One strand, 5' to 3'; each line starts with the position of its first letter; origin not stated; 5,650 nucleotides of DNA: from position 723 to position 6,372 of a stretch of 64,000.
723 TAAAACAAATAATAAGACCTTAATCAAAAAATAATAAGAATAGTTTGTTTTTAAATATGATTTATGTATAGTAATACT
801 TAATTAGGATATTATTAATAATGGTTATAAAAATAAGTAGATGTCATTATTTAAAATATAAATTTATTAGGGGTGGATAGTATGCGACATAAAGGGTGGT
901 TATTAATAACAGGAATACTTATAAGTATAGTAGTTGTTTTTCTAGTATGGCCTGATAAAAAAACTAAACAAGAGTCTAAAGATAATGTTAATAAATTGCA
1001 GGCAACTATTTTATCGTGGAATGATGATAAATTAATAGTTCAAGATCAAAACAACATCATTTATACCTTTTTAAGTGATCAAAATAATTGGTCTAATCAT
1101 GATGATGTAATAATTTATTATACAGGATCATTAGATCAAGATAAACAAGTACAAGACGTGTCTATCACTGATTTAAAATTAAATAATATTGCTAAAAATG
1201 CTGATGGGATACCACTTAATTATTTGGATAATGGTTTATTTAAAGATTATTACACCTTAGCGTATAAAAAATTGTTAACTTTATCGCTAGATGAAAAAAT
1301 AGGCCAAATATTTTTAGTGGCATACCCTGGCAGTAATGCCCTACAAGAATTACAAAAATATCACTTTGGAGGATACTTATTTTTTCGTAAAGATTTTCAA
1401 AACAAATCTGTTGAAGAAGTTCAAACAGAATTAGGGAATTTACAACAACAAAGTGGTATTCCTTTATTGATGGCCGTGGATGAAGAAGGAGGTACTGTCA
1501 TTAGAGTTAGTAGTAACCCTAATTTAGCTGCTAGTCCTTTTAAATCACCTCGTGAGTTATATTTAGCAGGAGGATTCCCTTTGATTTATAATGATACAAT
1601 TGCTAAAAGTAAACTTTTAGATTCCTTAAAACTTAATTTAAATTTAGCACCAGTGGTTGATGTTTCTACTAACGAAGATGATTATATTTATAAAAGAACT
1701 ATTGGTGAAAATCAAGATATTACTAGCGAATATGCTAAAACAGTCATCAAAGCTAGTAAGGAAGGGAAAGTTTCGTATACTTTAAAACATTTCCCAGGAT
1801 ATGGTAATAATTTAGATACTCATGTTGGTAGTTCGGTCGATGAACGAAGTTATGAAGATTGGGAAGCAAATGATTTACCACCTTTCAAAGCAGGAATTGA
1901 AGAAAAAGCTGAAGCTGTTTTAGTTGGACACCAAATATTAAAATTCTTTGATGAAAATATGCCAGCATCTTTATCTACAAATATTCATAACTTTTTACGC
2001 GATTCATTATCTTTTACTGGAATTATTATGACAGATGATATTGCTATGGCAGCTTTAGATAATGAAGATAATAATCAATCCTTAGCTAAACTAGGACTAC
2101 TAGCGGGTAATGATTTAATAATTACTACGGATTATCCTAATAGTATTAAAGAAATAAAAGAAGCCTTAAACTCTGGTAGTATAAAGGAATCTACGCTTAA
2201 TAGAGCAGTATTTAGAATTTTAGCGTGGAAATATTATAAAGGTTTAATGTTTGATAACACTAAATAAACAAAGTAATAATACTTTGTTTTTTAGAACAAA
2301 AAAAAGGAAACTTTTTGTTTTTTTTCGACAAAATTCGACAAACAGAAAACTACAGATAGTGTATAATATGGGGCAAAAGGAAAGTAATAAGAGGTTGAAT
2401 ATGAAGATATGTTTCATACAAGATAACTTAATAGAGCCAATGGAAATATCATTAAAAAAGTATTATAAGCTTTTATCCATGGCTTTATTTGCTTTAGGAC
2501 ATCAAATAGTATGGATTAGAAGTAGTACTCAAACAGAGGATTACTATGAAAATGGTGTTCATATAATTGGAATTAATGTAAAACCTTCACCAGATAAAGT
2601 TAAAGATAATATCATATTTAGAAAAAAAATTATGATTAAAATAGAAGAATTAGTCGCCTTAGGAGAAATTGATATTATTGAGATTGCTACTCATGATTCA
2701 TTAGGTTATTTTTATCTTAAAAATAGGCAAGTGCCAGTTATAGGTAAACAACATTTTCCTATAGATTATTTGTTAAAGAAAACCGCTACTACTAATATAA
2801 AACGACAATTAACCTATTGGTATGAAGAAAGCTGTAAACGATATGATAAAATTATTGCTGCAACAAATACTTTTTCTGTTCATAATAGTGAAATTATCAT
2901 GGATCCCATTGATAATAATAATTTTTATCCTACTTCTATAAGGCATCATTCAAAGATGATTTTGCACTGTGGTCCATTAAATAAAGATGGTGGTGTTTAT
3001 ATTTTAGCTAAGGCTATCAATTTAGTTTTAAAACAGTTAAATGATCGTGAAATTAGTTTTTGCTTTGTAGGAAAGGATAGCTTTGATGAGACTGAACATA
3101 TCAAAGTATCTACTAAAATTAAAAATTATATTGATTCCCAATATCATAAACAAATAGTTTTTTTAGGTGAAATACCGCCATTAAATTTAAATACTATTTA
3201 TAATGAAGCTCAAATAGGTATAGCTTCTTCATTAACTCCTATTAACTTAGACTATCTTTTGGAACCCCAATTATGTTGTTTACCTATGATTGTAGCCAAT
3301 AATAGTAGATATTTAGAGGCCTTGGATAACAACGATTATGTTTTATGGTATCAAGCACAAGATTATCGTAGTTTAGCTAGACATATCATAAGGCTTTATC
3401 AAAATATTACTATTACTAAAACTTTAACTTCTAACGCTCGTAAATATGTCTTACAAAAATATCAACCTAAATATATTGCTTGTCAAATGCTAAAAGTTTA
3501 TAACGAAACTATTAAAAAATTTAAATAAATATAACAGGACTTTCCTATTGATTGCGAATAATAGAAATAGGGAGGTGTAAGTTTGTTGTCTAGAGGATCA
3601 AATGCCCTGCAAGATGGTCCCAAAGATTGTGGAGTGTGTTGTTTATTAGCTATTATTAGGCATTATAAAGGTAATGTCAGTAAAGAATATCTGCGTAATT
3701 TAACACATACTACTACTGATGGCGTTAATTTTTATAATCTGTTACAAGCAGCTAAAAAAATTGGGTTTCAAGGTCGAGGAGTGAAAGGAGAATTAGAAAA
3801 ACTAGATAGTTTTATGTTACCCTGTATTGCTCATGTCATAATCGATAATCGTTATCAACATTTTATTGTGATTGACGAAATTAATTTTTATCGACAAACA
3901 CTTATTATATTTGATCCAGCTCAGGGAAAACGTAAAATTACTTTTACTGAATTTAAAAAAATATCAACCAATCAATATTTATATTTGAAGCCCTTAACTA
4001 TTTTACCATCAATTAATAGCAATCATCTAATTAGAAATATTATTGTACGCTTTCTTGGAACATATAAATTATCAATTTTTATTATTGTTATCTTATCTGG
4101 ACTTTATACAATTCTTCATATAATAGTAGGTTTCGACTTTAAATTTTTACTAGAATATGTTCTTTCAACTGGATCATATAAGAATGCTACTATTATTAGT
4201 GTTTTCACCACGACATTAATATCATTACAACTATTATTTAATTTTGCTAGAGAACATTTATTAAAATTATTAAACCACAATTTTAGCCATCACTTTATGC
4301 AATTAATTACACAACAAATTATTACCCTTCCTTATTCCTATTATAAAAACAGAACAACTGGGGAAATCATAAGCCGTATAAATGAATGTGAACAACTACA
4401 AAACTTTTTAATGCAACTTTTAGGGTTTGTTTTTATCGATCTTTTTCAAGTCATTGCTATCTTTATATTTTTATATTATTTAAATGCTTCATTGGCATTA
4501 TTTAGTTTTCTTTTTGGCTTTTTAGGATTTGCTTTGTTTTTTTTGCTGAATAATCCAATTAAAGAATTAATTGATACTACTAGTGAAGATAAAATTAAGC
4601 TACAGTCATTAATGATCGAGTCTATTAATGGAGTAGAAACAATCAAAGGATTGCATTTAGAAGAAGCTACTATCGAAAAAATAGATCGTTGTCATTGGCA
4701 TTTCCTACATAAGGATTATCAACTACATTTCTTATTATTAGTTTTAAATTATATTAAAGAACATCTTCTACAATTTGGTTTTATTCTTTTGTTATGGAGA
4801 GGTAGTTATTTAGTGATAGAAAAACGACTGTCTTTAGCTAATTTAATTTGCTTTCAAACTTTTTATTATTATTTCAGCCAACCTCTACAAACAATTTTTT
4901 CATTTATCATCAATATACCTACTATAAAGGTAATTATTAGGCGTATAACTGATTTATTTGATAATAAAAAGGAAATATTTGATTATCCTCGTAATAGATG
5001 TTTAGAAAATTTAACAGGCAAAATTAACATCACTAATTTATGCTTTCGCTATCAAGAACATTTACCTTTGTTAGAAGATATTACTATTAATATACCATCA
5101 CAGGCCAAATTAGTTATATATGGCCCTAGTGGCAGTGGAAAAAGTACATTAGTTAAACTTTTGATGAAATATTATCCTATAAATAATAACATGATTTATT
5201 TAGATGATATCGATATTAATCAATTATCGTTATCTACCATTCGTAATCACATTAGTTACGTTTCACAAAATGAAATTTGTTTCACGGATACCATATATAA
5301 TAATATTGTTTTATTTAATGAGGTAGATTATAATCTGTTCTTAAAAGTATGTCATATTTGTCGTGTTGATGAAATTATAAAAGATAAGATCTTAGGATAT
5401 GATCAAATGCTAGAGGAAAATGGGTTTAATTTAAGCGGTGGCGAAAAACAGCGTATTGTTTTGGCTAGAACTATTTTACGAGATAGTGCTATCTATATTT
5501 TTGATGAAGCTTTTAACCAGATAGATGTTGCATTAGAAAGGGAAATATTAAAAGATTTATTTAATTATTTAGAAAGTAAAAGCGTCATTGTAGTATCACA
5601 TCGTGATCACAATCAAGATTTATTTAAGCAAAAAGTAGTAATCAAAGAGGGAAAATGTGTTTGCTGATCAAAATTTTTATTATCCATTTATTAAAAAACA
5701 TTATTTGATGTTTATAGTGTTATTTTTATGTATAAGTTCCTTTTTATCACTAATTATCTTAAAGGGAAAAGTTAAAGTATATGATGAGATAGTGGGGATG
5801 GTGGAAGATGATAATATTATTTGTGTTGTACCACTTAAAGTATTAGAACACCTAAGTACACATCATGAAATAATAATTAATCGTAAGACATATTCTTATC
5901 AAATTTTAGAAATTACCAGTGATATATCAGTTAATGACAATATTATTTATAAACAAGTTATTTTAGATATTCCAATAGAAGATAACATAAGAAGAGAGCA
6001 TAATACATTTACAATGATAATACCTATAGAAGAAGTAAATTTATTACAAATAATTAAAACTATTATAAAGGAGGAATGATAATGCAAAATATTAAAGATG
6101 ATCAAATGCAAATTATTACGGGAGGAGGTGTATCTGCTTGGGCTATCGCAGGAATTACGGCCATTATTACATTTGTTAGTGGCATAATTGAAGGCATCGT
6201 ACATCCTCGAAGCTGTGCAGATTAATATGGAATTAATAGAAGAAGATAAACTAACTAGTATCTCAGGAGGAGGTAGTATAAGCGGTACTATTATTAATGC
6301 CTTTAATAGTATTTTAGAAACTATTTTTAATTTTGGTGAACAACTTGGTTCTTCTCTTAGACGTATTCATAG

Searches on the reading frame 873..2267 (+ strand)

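Call 50: search_protein_families(library=pfam, proteins=[window:873-2267:+], max_evalue=0.0001)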
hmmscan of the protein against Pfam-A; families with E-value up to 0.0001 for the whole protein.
window:873-2267:+ (464 aa): 1 family
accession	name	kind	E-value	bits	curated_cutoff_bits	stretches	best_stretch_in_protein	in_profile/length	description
PF00933.27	Glyco_hydro_3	-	6.2e-52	177.4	27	1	139-450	2-314/316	Glycosyl hydrolase family 3 N terminal domain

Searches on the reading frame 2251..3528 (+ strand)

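Call 50: search_protein_families(library=pfam, proteins=[window:2251-3528:+], max_evalue=0.0001)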
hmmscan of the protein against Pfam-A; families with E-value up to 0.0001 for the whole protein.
window:2251-3528:+ (425 aa): 3 families
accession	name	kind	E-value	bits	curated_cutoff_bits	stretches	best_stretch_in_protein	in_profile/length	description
PF13692.12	Glyco_trans_1_4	-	6.1e-10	40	27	1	235-385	2-142/142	Glycosyl transferases group 1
PF13439.12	Glyco_transf_4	-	1.9e-08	34.9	28.5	1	74-206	10-142/170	Glycosyltransferase Family 4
PF00534.26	Glycos_transf_1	-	8.8e-08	32.3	26.4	1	229-398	10-171/172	Glycosyl transferases group 1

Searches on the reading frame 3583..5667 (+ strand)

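Call 50: search_protein_families(library=pfam, proteins=[window:3583-5667:+], max_evalue=0.0001)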
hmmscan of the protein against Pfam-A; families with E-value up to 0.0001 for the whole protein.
window:3583-5667:+ (694 aa): 4 families
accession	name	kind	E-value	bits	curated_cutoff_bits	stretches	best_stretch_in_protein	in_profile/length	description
PF03412.21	Peptidase_C39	-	1.2e-30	106.5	22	1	9-137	6-130/133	Peptidase C39 family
PF00664.28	ABC_membrane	-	2e-30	106.9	28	1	165-435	1-274/274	ABC transporter transmembrane region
PF00005.33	ABC_tran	-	6.6e-23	82.3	25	1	497-645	1-137/137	ABC transporter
PF02463.25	SMC_N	-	2.7e-05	24.1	40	0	510-677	27-201/220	RecF/RecN/SMC N terminal domain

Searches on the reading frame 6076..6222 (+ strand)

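Call 74: search_protein_families(library=pfam, proteins=[window:6076-6222:+], max_evalue=0.01)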
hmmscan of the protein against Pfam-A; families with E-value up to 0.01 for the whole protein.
window:6076-6222:+ (49 aa): 1 family
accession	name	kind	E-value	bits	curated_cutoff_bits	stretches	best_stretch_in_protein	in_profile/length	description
PF11632.14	LcnG-beta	-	0.0043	17.6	29.4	1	3-42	12-50/61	Lactococcin G-beta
